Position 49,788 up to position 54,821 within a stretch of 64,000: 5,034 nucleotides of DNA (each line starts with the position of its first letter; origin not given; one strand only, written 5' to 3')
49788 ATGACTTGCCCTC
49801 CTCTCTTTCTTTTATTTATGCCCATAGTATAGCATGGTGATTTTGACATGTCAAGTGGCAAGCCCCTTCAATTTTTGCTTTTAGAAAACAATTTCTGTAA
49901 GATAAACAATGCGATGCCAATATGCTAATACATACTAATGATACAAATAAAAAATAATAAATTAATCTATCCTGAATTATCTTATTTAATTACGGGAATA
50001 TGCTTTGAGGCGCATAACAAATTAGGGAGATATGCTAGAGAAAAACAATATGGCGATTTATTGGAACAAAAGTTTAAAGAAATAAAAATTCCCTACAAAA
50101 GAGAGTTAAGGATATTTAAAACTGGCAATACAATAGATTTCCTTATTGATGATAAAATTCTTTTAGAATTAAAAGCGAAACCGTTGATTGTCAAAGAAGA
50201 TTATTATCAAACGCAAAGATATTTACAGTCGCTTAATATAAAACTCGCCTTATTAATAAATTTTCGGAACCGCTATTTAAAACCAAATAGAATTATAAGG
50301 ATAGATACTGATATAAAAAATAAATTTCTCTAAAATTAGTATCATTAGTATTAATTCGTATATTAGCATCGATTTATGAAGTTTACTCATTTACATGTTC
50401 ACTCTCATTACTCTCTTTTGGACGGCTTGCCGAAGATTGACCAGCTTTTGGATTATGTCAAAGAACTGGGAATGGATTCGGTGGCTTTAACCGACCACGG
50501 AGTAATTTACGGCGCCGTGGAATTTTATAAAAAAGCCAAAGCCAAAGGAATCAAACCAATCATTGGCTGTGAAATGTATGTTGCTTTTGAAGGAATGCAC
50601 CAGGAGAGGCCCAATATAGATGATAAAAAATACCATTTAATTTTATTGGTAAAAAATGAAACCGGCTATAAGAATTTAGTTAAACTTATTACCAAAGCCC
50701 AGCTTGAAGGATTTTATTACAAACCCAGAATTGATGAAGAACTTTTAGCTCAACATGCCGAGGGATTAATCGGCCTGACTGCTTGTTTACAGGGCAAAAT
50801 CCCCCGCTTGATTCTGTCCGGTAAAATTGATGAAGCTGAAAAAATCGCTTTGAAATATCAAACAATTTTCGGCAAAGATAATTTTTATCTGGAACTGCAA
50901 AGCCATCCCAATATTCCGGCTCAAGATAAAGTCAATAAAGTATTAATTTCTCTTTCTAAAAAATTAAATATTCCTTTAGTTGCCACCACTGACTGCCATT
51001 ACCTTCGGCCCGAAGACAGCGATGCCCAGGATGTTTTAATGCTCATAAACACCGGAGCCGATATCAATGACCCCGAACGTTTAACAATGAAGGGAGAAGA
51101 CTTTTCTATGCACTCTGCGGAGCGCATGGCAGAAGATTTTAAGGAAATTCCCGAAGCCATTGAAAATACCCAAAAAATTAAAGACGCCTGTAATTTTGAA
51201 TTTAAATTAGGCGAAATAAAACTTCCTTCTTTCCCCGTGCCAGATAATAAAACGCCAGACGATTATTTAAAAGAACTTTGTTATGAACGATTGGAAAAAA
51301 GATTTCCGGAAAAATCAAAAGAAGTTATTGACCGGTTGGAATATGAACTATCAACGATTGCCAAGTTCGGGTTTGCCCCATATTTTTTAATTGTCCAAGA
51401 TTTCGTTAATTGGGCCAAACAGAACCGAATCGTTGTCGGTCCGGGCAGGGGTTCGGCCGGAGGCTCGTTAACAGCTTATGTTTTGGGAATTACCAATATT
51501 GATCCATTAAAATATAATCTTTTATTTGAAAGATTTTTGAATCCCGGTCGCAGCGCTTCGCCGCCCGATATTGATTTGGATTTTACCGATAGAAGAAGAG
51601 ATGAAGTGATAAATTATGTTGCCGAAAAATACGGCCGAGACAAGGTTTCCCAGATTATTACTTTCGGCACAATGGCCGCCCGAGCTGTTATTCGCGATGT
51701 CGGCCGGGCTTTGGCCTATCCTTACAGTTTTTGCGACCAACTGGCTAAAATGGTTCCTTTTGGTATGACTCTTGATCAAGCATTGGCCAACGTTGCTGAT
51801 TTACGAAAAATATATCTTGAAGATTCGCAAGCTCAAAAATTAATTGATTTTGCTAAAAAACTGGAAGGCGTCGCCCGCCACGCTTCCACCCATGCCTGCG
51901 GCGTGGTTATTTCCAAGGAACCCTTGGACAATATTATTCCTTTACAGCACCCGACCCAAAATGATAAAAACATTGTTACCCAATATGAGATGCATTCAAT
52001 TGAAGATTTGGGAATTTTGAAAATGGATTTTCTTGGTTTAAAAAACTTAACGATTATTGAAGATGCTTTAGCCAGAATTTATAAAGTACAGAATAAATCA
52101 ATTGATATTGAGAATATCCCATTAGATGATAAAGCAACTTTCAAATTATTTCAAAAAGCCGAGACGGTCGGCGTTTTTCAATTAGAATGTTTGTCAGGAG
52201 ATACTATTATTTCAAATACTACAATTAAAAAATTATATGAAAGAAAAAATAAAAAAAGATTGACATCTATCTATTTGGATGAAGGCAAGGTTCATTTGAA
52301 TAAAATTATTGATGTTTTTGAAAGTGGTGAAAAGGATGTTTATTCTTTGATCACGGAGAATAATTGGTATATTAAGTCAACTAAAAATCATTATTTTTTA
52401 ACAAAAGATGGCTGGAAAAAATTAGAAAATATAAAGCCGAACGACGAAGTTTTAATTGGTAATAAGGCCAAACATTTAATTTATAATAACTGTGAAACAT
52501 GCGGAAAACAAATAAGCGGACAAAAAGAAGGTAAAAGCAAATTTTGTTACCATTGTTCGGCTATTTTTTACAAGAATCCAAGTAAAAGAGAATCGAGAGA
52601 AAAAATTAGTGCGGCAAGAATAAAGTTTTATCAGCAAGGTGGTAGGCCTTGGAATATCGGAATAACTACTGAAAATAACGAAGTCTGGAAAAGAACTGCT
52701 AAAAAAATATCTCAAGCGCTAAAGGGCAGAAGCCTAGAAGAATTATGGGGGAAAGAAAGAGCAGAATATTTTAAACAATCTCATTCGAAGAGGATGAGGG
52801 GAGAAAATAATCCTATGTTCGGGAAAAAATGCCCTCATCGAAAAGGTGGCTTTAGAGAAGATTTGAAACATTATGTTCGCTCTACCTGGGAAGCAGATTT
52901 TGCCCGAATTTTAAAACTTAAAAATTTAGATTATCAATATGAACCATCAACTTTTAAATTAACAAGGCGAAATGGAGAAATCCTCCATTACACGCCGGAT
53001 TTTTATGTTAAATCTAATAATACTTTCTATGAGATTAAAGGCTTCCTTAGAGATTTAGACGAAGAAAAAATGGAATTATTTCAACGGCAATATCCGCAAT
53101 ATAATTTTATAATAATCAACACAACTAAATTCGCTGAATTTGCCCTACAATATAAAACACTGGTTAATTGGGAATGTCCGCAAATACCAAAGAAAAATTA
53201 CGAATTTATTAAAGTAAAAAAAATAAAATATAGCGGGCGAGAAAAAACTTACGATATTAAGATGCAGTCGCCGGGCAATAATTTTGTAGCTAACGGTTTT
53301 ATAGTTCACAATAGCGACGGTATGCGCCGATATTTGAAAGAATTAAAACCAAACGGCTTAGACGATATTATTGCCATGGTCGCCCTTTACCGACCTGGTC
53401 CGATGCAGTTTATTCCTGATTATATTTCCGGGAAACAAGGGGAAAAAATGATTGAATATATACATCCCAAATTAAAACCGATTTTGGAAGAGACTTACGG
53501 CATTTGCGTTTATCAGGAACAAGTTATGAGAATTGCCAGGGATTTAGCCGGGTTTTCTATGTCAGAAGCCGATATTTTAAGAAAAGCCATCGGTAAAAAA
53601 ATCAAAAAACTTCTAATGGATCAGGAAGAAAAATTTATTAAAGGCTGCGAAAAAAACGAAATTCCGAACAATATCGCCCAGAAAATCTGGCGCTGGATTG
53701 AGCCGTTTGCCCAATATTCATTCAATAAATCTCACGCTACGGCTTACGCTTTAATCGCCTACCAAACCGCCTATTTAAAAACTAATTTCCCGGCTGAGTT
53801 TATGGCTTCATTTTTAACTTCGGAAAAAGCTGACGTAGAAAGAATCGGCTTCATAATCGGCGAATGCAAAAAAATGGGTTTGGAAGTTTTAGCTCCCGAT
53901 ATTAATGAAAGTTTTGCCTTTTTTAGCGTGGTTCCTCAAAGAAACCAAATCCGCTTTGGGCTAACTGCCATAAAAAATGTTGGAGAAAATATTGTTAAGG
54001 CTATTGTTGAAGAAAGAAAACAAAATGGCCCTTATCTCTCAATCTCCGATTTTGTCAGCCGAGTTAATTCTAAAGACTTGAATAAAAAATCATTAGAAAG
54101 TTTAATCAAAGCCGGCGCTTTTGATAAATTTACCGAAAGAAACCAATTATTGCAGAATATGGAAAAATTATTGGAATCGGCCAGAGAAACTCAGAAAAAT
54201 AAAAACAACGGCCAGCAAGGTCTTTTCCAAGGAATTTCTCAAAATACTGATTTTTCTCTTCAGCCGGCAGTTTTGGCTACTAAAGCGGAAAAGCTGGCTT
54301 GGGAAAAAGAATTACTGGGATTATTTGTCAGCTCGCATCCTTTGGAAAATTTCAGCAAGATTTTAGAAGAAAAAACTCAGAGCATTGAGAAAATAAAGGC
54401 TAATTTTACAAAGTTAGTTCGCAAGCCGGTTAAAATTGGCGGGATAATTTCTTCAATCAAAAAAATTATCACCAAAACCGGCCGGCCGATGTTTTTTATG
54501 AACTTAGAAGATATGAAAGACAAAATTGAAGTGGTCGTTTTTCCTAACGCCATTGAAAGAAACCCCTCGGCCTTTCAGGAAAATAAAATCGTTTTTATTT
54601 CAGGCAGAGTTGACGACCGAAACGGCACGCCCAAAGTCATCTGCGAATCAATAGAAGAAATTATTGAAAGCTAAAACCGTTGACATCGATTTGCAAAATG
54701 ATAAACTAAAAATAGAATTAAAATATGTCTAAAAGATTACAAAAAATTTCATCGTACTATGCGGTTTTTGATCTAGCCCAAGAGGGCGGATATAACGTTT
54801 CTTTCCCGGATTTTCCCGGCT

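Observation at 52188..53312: dnaE intein with an unusual homing-endonuclease module (Zn ribbon + 3x NUMOD3-like + PD-(D/E)xK-like)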

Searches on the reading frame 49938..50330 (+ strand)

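Call 86: search_protein_families(library=pfam, proteins=[window:49938-50330:+], max_evalue=0.01)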
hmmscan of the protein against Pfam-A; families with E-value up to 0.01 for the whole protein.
window:49938-50330:+ (131 aa): 1 family
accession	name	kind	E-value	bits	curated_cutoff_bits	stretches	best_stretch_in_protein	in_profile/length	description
PF13366.12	PDDEXK_3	-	3.3e-18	66.6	22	1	13-116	2-112/117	PD-(D/E)XK nuclease superfamily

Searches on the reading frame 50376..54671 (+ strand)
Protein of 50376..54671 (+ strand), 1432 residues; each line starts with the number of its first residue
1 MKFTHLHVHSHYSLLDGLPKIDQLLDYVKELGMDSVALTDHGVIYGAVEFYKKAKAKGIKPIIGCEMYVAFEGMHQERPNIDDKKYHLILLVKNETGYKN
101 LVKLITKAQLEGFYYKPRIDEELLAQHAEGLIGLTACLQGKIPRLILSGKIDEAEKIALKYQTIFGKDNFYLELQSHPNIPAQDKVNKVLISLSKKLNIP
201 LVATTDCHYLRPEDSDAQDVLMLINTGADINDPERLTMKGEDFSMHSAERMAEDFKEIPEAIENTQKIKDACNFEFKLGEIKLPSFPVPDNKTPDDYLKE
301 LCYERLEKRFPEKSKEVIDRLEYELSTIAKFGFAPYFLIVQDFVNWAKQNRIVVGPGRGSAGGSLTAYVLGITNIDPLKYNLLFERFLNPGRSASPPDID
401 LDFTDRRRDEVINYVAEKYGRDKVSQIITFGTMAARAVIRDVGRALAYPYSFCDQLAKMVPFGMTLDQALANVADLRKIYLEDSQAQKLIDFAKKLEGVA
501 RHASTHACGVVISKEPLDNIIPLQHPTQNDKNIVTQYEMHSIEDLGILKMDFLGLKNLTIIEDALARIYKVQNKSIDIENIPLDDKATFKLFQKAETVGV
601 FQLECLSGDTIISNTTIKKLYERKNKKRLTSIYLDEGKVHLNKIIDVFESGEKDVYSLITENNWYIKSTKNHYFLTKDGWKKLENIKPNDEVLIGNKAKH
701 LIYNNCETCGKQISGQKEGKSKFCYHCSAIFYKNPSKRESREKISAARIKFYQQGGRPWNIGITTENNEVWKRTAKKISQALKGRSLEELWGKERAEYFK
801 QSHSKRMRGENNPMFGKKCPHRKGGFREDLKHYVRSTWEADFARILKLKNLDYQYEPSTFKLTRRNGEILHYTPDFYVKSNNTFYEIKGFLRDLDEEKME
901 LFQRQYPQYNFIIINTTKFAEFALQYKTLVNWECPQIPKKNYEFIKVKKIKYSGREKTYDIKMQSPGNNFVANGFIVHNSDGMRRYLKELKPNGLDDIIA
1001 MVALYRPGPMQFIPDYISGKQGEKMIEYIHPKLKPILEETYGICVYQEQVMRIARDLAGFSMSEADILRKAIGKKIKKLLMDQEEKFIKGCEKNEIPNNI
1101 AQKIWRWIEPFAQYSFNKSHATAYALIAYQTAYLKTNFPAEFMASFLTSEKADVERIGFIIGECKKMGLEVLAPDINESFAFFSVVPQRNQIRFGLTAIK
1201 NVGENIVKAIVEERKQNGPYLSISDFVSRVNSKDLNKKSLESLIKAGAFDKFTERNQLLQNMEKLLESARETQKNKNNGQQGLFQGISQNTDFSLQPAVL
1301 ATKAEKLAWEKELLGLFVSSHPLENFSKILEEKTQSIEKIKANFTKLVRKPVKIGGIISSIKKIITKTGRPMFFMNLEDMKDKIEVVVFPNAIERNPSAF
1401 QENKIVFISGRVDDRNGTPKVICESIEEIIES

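Call 3: search_protein_families(library=pfam, proteins=[window:50376-54671:+], max_evalue=1)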
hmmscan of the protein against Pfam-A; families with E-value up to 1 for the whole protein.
window:50376-54671:+ (1432 aa): 11 families
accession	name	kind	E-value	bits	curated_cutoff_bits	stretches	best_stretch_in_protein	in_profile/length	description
PF07733.18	DNA_pol3_alpha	-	1.4e-103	346.5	23.9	1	296-554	1-260/260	Bacterial DNA polymerase III alpha NTPase domain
PF02811.25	PHP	-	2.7e-60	203.9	26.4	1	5-177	1-164/164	PHP domain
PF17657.6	DNA_pol3_finger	-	1.8e-59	200.2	22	2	979-1094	48-165/166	Bacterial DNA polymerase III alpha subunit finger domain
PF14579.12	HHH_6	-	1.7e-30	105.5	25.6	1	1168-1257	1-89/90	Helix-hairpin-helix motif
PF14890.11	Intein_splicing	-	2.7e-19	69.9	35.8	1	614-979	9-155/155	Intein splicing domain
PF01336.31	tRNA_anti-codon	-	3.4e-12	46.6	27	1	1352-1429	1-75/75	OB-fold nucleic acid binding domain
PF05367.17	Phage_endo_I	-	0.0002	21.4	29.1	1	834-913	15-92/149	Phage endonuclease I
PF07460.16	NUMOD3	-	0.0015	18.9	20.4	1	804-818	13-27/37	NUMOD3 motif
PF12836.13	HHH_3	-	0.002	18.6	27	1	1196-1227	16-47/65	Helix-hairpin-helix motif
PF13742.12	tRNA_anti_2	-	0.0029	18.3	27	1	1338-1426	8-94/95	OB-fold nucleic acid binding domain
PF04919.18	DUF655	-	0.049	14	22.2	1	1195-1232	117-153/181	Protein of unknown function (DUF655)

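Call 19: search_solved_structures(query=window:50376-54671:+, max_evalue=1e-20, show_alignments=1)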
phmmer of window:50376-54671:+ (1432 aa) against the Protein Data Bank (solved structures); distinct sequences matched with E-value up to 1e-20: 13.
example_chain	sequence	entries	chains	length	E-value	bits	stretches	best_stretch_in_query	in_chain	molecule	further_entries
2hpi_A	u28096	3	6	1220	7e-270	901.9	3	980-1413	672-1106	DNA polymerase III alpha subunit | DNA polymerase III subunit alpha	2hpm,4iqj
3e0d_A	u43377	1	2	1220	1.3e-267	894.4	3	980-1413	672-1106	DNA polymerase III subunit alpha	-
5fku_A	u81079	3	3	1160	1.1e-227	762.1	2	2-604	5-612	DNA POLYMERASE III SUBUNIT ALPHA | DNA POLYMERASE III ALPHA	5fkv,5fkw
7pu7_A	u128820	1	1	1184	4.9e-226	756.7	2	2-604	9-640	DNA polymerase III subunit alpha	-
4jom_A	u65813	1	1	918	1.2e-215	722.2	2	2-604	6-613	DNA polymerase III subunit alpha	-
5m1s_A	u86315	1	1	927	3.5e-213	714.1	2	2-605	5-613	DNA polymerase III subunit alpha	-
2hqa_A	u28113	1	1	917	3.4e-212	710.8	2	2-604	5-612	DNA polymerase III alpha subunit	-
2hnh_A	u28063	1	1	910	6.3e-212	709.9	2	2-604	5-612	DNA polymerase III alpha subunit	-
5lew_A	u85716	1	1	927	5.4e-210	703.5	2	2-604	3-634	DNA polymerase III subunit alpha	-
3f2b_A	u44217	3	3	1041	6.7e-53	183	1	4-381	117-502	DNA-directed DNA polymerase III alpha chain | GEOBACILLUS KAUSTOPHILUS DNA POLC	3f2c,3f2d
9qpc_A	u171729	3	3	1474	2.4e-44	154.6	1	84-379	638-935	DNA polymerase III PolC-type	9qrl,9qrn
4gx8_A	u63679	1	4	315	4e-37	130.7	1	2-274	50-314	DNA polymerase III subunit epsilon,DNA polymerase III subunit alpha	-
4gx9_A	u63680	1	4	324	4.4e-37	130.6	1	2-274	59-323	DNA polymerase III subunit epsilon,DNA polymerase III subunit alpha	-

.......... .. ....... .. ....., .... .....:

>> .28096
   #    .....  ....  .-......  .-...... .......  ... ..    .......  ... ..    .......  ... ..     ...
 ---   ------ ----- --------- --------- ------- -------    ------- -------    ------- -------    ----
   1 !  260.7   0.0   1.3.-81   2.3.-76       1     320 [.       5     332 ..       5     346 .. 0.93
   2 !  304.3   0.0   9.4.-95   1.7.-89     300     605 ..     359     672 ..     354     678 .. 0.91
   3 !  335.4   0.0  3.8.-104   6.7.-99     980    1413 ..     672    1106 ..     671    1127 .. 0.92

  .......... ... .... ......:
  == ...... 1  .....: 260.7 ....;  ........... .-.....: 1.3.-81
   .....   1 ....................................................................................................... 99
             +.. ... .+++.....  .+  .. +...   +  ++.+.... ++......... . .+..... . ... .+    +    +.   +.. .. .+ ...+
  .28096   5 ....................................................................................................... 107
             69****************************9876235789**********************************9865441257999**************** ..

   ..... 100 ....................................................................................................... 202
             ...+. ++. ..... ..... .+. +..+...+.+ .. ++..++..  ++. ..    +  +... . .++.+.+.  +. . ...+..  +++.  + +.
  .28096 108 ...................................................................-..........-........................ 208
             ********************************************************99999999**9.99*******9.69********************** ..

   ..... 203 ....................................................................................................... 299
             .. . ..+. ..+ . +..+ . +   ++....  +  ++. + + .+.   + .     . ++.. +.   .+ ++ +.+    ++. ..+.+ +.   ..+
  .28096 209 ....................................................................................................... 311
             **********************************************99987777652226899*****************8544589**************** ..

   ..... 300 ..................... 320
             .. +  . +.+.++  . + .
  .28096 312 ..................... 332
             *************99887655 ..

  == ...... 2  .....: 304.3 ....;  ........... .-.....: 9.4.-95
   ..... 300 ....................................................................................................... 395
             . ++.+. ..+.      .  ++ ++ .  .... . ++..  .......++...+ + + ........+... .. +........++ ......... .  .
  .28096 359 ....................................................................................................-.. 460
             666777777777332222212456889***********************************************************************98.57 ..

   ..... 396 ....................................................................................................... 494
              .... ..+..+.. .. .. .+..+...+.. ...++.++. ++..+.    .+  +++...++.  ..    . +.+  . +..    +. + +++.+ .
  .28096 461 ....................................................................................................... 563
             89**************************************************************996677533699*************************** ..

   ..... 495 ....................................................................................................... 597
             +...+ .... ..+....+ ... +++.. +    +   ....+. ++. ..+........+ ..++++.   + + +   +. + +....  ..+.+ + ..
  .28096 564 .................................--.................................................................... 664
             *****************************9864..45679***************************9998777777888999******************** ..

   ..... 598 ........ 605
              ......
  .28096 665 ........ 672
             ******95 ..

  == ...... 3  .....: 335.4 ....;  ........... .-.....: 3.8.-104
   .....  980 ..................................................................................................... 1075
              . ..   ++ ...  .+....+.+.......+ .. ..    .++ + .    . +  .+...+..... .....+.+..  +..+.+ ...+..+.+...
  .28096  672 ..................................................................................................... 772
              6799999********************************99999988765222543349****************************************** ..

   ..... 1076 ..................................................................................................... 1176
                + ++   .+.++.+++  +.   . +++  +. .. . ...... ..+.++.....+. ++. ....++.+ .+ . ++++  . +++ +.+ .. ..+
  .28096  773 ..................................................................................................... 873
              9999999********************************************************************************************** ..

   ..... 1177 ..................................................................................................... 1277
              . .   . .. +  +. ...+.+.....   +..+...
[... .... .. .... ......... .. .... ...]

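Call 93: list_cluster_members(proteins=[window:50376-54671:+, P0153, P0131])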
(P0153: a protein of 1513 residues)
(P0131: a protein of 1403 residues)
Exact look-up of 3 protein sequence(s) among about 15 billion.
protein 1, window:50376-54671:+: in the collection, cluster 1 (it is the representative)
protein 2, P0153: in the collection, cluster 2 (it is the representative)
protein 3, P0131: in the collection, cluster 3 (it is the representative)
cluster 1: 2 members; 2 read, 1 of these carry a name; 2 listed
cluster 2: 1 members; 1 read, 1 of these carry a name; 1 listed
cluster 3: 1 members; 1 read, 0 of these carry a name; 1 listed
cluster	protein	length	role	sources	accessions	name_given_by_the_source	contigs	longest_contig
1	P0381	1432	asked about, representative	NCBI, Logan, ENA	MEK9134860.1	MAG: DNA polymerase III subunit alpha [Patescibacteria group bacterium]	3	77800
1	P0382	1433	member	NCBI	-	-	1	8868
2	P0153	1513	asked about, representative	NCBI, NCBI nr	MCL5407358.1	MAG: DNA polymerase III subunit alpha [Patescibacteria group bacterium] | DNA polymerase III subunit alpha [Patescibacteria group bacterium]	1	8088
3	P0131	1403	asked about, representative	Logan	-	-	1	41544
